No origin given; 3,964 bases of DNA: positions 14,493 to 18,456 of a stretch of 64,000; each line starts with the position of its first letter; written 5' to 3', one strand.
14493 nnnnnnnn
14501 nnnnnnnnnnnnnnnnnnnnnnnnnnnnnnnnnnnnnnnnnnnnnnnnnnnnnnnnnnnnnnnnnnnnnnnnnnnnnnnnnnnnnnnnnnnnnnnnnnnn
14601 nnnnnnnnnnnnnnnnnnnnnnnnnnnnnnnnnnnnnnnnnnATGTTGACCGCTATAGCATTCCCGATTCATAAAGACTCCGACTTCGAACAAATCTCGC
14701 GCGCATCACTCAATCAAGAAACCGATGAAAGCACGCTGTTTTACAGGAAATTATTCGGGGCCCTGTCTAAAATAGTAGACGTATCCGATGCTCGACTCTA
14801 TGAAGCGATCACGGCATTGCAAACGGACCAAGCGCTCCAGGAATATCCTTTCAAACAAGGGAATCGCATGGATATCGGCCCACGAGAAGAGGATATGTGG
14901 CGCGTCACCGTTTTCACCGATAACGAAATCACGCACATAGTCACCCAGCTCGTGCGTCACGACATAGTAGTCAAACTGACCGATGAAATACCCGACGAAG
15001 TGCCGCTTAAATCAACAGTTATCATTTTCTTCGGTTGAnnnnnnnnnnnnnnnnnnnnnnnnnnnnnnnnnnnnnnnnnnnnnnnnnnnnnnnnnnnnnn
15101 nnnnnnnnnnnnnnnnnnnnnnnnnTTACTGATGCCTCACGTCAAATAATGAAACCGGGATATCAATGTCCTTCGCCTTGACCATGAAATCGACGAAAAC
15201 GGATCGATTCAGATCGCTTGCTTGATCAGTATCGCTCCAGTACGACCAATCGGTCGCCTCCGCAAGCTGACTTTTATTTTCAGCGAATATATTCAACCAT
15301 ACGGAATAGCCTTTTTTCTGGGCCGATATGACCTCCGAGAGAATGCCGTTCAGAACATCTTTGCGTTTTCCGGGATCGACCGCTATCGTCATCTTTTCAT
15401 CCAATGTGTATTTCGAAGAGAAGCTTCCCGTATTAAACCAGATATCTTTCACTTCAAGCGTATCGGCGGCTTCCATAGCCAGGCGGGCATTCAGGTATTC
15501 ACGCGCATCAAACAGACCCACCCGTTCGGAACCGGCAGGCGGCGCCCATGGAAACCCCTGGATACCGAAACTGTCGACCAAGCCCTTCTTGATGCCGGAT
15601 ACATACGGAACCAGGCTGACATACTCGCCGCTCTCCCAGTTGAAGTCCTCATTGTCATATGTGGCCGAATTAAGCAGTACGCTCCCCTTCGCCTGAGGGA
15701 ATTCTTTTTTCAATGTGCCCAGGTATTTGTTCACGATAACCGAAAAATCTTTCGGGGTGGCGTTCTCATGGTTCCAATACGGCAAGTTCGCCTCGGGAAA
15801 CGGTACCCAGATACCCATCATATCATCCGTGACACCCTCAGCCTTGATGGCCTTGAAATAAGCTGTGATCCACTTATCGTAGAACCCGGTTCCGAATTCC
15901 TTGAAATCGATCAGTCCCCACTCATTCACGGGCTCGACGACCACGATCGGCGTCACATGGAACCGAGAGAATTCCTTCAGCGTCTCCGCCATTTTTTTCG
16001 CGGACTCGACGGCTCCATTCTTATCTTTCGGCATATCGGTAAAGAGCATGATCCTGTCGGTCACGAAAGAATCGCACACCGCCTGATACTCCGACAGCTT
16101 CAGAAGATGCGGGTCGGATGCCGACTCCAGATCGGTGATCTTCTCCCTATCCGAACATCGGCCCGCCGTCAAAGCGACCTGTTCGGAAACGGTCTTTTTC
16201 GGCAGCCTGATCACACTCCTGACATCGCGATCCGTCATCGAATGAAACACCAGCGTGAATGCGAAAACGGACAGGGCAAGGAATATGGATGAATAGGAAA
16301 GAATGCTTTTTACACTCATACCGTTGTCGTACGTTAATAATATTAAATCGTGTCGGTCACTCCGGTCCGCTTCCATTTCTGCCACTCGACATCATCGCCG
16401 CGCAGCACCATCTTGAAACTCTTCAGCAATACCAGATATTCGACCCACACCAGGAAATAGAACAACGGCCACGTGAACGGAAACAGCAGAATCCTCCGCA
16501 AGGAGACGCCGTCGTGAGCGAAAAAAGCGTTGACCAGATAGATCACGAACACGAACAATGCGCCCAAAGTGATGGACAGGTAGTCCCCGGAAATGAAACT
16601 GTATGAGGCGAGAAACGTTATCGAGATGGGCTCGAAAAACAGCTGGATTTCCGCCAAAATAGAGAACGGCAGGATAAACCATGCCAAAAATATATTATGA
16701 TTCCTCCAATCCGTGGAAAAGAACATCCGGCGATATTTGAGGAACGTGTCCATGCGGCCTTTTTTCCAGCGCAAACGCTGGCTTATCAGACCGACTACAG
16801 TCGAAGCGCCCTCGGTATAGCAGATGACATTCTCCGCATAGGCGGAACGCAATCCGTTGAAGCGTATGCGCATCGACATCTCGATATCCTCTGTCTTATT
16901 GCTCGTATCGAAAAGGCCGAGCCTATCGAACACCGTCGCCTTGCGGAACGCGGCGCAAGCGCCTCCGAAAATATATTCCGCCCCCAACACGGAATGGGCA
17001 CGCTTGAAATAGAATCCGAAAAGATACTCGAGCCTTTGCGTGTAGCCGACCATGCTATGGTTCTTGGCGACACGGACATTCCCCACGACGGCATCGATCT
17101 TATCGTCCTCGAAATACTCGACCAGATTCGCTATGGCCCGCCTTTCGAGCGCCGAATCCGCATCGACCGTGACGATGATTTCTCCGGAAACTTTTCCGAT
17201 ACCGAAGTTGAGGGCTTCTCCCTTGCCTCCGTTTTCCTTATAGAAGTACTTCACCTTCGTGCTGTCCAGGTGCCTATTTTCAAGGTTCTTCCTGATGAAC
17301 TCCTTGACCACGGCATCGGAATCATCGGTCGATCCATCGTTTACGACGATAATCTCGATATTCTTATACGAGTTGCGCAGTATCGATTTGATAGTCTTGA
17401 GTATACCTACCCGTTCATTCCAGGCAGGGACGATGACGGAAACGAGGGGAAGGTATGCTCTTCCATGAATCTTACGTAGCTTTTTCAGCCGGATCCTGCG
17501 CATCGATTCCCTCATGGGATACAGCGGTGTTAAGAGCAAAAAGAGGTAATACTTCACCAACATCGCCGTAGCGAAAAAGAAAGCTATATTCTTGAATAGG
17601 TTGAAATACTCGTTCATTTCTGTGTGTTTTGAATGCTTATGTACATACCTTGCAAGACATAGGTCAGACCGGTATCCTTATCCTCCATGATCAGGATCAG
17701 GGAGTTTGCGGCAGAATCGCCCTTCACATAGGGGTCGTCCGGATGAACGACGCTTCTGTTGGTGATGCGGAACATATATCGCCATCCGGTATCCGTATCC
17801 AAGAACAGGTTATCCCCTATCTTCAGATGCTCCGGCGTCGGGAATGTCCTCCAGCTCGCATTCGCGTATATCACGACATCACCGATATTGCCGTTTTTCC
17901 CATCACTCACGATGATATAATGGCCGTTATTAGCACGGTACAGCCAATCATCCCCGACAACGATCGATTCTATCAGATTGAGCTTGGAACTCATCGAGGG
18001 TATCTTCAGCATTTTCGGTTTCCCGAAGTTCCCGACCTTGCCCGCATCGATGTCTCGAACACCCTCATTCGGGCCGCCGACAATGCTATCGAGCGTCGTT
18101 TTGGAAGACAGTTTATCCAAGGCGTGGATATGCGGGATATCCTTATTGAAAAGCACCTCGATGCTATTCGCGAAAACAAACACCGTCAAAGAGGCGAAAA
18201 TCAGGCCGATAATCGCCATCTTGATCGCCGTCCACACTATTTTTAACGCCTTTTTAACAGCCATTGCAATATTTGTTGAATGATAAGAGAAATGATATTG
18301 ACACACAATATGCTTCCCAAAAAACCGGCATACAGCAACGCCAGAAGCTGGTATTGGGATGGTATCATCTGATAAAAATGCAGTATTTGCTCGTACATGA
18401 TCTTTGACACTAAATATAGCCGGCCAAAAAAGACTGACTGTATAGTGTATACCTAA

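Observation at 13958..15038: Two tandem paralogous small genes, each with its own promoter and a conserved palindromic 5' leader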

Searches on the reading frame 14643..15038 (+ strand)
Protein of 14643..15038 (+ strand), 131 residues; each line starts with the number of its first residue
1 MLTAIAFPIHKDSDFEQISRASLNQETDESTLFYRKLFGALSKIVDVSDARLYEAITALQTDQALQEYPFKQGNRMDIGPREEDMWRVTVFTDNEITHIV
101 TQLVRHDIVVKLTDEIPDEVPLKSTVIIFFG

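Call 11: search_protein_families(library=pfam, proteins=[window:14643-15038:+], max_evalue=1)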
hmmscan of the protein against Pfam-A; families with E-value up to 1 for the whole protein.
window:14643-15038:+ (131 aa): 1 family
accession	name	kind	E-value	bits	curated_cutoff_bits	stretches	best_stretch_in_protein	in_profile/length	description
PF08640.17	U3_assoc_6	-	0.13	12.6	24.7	1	83-106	9-32/85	U3 small nucleolar RNA-associated protein 6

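Call 12: search_protein_families(library=ncbifam, proteins=[window:14643-15038:+], max_evalue=1)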
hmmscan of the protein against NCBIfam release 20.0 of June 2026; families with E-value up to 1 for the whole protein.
window:14643-15038:+ (131 aa): 1 family
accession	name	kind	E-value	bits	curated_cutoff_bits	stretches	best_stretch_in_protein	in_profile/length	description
NF000908.1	PRK00089.1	equivalog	0.081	12.2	237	1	80-120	168-208/291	GTPase Era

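Call 15: find_encoding_contigs(protein=window:14643-15038:+, flank=3000, max_places=6)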
Protein window:14643-15038:+ (131 aa): no gene with exactly this product is on record in the collection.

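Call 16: find_homologous_proteins(query=window:14643-15038:+, max_evalue=0.01)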
Query window:14643-15038:+ (131 aa): 1 proteins with E <= 0.01 among 3 candidates.
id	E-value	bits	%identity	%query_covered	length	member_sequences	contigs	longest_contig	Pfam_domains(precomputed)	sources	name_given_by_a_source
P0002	2.4e-79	281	100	100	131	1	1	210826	-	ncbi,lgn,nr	ncbi:MAG: hypothetical protein PHT88_01770 [Candidatus Moranbacteria bacterium]|nr:hypothetical prot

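Call 30: find_homologous_proteins(query=A3, max_evalue=0.1)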
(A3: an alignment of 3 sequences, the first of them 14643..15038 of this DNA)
Query A3 (3 sequences) (131 aa, profile of the alignment): 3 proteins with E <= 0.1 among 126 candidates.
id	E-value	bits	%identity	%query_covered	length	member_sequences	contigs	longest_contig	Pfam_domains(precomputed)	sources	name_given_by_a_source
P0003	1.9e-62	227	45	100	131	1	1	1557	-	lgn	-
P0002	2.4e-61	223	100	100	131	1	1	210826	-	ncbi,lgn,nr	ncbi:MAG: hypothetical protein PHT88_01770 [Candidatus Moranbacteria bacterium]|nr:hypothetical prot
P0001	3.4e-53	197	22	68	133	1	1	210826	-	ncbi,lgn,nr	ncbi:MAG: hypothetical protein PHT88_01765 [Candidatus Moranbacteria bacterium]|nr:hypothetical prot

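Call 40: predict_structure(alignment_id=A3)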
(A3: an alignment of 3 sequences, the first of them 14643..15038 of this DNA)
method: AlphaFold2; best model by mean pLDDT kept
length: 131 residues; sequences in the alignment: 3
mean_pLDDT: 84.1   pTM: 0.81
mean pLDDT of the five models: 84.1, 82.8, 77.2, 75.0, 65.4
residues with pLDDT >= 90: 49; 70-90: 65; 50-70: 17; < 50: 0
segments of 3 or more residues with pLDDT < 50: none
pLDDT, mean of each block of 10 residues (from residue 1): 88 70 64 89 91 88 87 85 81 92 92 83 85 60
secondary structure, 60 per line:
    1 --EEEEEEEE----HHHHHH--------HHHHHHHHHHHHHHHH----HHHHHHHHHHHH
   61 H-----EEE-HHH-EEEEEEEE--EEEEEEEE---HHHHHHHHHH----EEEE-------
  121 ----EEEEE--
elements in order: E3-10 H15-20 H29-44 H49-61 E67-69 E75-82 E85-92 H96-105 E110-113 E125-129

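Call 43: fold_search(model_id=the predicted structure, library=pdb)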
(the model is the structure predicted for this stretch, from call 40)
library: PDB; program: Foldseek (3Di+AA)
matches with E <= 10: 906; with E <= 0.001: 0
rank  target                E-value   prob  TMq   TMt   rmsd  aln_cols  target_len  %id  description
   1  1mhm_A                3.8e-02  0.23  0.22  0.14  11.0       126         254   10  Crystal structure of S-adenosylmethionine decarboxylase from potato (released 2002-12-11)
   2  6hjm_A                6.9e-02  0.25  0.24  0.25  13.3       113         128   10  Myxococcus xanthus MglB (released 2019-12-04)
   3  6h5b_C                9.5e-02  0.21  0.24  0.25  13.0       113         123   10  Myxococcus xanthus MglA in complex with its GAP MglB and GTPgammaS (released 2019-11-27)
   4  7ct3                  1.1e-01  0.44  0.33  0.35  10.5       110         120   15  Crystal Structure of MglC from Myxococcus xanthus (released 2021-01-27)
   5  6hjm_F                1.1e-01  0.21  0.24  0.25  13.2       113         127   10  Myxococcus xanthus MglB (released 2019-12-04)
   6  6hjm_Q                1.1e-01  0.23  0.25  0.26  12.9       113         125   10  Myxococcus xanthus MglB (released 2019-12-04)
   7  6hjm_L                1.1e-01  0.20  0.24  0.25  13.2       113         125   10  Myxococcus xanthus MglB (released 2019-12-04)
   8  6hjm_O                1.2e-01  0.21  0.24  0.26  13.1       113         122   10  Myxococcus xanthus MglB (released 2019-12-04)
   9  6izw_C                1.3e-01  0.23  0.26  0.27  13.5       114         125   11  Myxococcus xanthus MglA bound to GTP-gamma-S and MglB (released 2019-10-16)
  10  6hjm_C                1.3e-01  0.20  0.24  0.25  13.2       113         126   10  Myxococcus xanthus MglB (released 2019-12-04)
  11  6hjm_S                1.4e-01  0.20  0.24  0.25  13.3       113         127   11  Myxococcus xanthus MglB (released 2019-12-04)
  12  5l07_A                1.5e-01  0.18  0.27  0.22  13.1       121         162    2  Crystal Structure of Quorum-Sensing Transcriptional Activator from Yersinia enterocolitica (released 2016-09-07)
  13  6jwp_G                1.6e-01  0.23  0.27  0.19  11.6       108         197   13  crystal structure of EGOC (released 2019-12-11)
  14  6hjm_K                1.6e-01  0.16  0.24  0.26  13.1       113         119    9  Myxococcus xanthus MglB (released 2019-12-04)
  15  6hjm_H                1.6e-01  0.16  0.24  0.25  13.2       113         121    9  Myxococcus xanthus MglB (released 2019-12-04)
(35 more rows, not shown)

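Call 45: search_protein_families(library=padloc, proteins=[window:14643-15038:+], max_evalue=1)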
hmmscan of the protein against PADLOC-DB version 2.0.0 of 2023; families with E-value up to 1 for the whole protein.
window:14643-15038:+ (131 aa): 0 families

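Call 46: search_protein_families(library=phrogs, proteins=[window:14643-15038:+], max_evalue=1)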
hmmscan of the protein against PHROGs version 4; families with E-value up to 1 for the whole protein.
window:14643-15038:+ (131 aa): 0 families

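Call 49: search_solved_structures(query=A3, max_evalue=10)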
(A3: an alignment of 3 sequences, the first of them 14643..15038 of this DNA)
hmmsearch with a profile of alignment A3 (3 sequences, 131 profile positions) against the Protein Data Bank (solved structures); distinct sequences matched with E-value up to 10: 1.
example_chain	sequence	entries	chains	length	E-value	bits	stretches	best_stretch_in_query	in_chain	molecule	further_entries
6z4a_A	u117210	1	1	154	1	12.7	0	66-115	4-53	Spindle assembly abnormal protein 6 homolog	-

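Call 50: fold_search(model_id=the predicted structure, library=viral)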
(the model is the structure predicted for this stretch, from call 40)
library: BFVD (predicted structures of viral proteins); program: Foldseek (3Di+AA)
matches with E <= 10: 693; with E <= 0.001: 0
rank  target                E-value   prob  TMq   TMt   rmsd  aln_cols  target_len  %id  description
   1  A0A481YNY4            4.4e-02  0.66  0.36  0.40   6.1       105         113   10  Uncharacterized protein [Pithovirus LCDPAC02]
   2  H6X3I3                7.3e-02  0.41  0.30  0.26  10.2       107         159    9  Uncharacterized protein [Klebsiella phage vB_KleM_RaK2]
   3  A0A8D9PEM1            8.3e-02  0.11  0.20  0.24  15.1       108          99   12  Uncharacterized protein [Bacteriophage sp.]
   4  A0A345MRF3            8.9e-02  0.30  0.30  0.25  10.4       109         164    8  (no name in the UniProt tables at hand)
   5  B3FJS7                9.4e-02  0.35  0.25  0.13   9.5        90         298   10  Uncharacterized protein [Pseudomonas phage 201phi2-1]
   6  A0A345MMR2            9.4e-02  0.12  0.19  0.21  13.6       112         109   14  (no name in the UniProt tables at hand)
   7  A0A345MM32            1.0e-01  0.33  0.27  0.20   9.9       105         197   10  (no name in the UniProt tables at hand)
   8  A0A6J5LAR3            1.0e-01  0.21  0.26  0.26  10.4       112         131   11  Uncharacterized protein [uncultured Caudovirales phage]
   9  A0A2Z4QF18            1.0e-01  0.10  0.17  0.16  12.5       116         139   16  Uncharacterized protein [Erwinia phage vB_EamM_Alexandra]
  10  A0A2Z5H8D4            1.1e-01  0.30  0.29  0.33   8.1       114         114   10  (no name in the UniProt tables at hand)
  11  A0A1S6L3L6            1.1e-01  0.11  0.20  0.19  12.2       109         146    9  Uncharacterized protein [Erwinia phage vB_EamM_Yoloswag]
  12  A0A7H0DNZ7            1.1e-01  0.28  0.34  0.05  13.8       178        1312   11  MPXVgp182 [Monkeypox virus]
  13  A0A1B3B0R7            1.3e-01  0.08  0.19  0.20  13.7       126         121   11  Uncharacterized protein [Gordonia phage Jumbo]
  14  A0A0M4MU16            1.8e-01  0.30  0.29  0.22  11.0       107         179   13  ORF3 [Simian adenovirus 19]
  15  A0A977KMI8            1.9e-01  0.08  0.17  0.21  15.2       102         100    7  (no name in the UniProt tables at hand)
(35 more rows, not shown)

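Call 61: search_protein_families(library=pfam, alignment_id=A6, max_evalue=1)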
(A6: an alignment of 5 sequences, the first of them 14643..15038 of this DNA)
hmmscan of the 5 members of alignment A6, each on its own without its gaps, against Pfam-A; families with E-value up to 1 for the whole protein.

A. member 1, window:14643-15038:+ (131 aa): 1 family
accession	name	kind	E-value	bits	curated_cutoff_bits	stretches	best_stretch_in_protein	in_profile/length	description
PF08640.17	U3_assoc_6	-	0.13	12.6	24.7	1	83-106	9-32/85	U3 small nucleolar RNA-associated protein 6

B. families by the number of members that match (of 5 scanned): 5 families
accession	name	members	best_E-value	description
PF00217.24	ATP-gua_Ptrans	1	0.0074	ATP:guanido phosphotransferase, C-terminal catalytic domain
PF21793.2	DUF6877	1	0.061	Family of unknown function (DUF6877)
PF08640.17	U3_assoc_6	1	0.13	U3 small nucleolar RNA-associated protein 6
PF08675.17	RNA_bind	1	0.18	RNA binding domain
PF24143.1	Beta-sand_ComC_2nd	1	0.66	EGF-like domain-containing protein ComC second beta-sandwich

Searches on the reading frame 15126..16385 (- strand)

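Call 11: search_protein_families(library=pfam, proteins=[window:15126-16385:-], max_evalue=1)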
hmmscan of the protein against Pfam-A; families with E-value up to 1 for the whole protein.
window:15126-16385:- (419 aa): 1 family
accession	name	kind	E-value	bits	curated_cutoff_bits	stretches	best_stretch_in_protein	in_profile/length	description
PF21444.2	CofB_pilin_dom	-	0.13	12.4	27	1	325-402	16-92/234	CofB, pilin domain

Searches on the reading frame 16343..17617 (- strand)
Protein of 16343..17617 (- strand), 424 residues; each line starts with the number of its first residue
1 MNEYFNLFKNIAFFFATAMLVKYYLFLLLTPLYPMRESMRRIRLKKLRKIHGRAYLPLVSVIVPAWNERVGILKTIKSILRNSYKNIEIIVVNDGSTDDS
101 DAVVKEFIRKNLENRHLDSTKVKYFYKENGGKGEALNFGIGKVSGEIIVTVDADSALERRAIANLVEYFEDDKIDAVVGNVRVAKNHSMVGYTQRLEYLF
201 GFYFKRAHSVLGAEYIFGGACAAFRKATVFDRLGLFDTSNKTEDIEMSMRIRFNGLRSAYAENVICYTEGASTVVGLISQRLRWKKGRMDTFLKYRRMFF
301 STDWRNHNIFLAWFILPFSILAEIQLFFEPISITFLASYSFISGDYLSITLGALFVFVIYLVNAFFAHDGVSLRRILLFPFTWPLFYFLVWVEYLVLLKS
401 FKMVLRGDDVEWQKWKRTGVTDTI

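Call 11: search_protein_families(library=pfam, proteins=[window:16343-17617:-], max_evalue=1)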
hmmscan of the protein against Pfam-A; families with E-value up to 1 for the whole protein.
window:16343-17617:- (424 aa): 10 families
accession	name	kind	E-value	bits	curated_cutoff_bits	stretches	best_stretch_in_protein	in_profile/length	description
PF00535.33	Glycos_transf_2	-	8.2e-35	120.7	23.3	1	60-227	1-162/168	Glycosyl transferase family 2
PF13641.12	Glyco_tranf_2_3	-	8.8e-30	104.9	27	1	59-286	3-229/230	Glycosyltransferase like family 2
PF13632.12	Glyco_trans_2_3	-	1e-15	58.5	27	1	147-353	1-183/198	Glycosyl transferase family group 2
PF13506.12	Glyco_transf_21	-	7.2e-10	39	21.7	1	141-286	27-174/174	Glycosyl transferase family 21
PF10111.15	Glyco_tranf_2_2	-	1.4e-06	28.5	27.3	1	61-157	2-94/276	Glycosyltransferase like family 2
PF03142.21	Chitin_synth_2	-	0.0019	17.4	27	1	144-224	201-284/527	Chitin synthase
PF04123.18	DUF373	-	0.018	14.9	28.3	1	288-397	209-317/335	Domain of unknown function (DUF373)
PF22425.1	ORF126-like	-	0.037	14.4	27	1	127-190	25-88/116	Hypothetical protein ORF126-like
PF23271.1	HEAT_GCN1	-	0.14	12.4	27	1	133-211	30-112/190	Stalled ribosome sensor GCN1-like, HEAT repeats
PF25637.1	DUF7942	-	0.2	12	26.7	1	342-392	12-59/104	Family of unknown function (DUF7942)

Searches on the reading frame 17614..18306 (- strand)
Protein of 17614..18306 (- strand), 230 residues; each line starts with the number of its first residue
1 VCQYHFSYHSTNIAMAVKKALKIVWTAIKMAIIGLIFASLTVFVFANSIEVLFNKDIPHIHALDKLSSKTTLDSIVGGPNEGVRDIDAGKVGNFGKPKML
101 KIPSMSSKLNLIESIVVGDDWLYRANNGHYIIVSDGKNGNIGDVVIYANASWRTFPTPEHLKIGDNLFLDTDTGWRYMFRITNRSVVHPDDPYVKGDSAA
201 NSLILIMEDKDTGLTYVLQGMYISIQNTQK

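Call 11: search_protein_families(library=pfam, proteins=[window:17614-18306:-], max_evalue=1)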
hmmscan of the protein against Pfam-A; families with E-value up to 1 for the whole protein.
window:17614-18306:- (230 aa): 1 family
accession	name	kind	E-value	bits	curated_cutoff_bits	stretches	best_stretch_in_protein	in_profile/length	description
PF04203.18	Sortase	-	0.0034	17.6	26.6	1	100-198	1-96/125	Sortase domain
